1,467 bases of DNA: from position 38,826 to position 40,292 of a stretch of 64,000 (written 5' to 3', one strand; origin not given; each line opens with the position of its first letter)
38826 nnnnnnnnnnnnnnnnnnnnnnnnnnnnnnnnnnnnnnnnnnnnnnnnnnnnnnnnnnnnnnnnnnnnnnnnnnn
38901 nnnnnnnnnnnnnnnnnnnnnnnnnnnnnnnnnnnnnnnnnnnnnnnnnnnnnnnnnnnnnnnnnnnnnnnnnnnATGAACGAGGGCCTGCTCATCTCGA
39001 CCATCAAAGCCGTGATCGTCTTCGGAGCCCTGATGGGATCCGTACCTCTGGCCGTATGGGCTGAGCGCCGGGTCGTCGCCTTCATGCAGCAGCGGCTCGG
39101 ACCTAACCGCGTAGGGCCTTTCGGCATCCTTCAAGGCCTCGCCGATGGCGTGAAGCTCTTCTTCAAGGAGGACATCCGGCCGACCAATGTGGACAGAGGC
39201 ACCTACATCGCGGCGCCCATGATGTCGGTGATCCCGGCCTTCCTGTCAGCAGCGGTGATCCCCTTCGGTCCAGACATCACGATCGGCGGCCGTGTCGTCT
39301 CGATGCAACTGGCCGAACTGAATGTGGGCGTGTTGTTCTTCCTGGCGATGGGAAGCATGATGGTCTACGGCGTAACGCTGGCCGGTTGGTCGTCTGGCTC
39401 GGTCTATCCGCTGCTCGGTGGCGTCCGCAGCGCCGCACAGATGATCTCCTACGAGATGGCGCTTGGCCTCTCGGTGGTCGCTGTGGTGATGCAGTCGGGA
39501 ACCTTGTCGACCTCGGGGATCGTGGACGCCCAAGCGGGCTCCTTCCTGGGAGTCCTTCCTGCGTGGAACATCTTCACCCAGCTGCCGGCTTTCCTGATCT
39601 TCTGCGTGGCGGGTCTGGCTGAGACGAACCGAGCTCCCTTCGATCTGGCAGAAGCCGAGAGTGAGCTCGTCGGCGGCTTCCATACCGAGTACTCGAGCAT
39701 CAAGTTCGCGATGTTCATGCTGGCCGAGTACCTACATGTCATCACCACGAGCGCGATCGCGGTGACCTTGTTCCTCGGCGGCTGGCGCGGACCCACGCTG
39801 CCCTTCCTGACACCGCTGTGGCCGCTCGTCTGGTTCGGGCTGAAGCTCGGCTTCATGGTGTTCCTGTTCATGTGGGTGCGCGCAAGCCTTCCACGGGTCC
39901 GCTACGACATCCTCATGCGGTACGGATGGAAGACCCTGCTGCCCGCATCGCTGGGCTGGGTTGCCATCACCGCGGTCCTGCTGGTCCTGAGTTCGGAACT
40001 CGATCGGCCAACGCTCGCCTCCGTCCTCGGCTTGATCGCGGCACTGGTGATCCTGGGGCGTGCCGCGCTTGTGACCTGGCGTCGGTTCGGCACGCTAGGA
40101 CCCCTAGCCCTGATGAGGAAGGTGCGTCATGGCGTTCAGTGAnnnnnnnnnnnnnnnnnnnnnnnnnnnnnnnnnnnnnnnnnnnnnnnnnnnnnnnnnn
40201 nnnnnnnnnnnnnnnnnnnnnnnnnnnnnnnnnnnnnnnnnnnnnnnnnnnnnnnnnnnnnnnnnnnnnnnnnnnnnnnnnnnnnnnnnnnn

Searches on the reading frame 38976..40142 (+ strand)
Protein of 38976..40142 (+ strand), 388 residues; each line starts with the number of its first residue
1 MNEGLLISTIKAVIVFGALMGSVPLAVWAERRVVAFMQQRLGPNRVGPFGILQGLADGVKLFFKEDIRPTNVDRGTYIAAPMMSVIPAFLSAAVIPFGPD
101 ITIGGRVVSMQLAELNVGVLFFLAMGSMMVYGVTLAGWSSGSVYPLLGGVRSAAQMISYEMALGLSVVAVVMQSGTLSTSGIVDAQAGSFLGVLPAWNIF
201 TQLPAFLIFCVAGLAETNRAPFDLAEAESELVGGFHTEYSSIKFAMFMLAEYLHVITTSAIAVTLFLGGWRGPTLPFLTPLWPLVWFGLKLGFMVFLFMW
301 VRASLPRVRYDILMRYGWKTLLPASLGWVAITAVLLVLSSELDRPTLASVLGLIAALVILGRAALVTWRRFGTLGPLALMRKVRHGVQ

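Call 59: search_protein_families(library=pfam, proteins=[window:38976-40142:+], max_evalue=0.00001)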
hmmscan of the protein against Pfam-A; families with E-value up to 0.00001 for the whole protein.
window:38976-40142:+ (388 aa): 1 family
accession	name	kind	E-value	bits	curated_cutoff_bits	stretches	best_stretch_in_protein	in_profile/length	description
PF00146.26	NADHdh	-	2.9e-119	398.3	27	1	11-333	2-298/298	NADH dehydrogenase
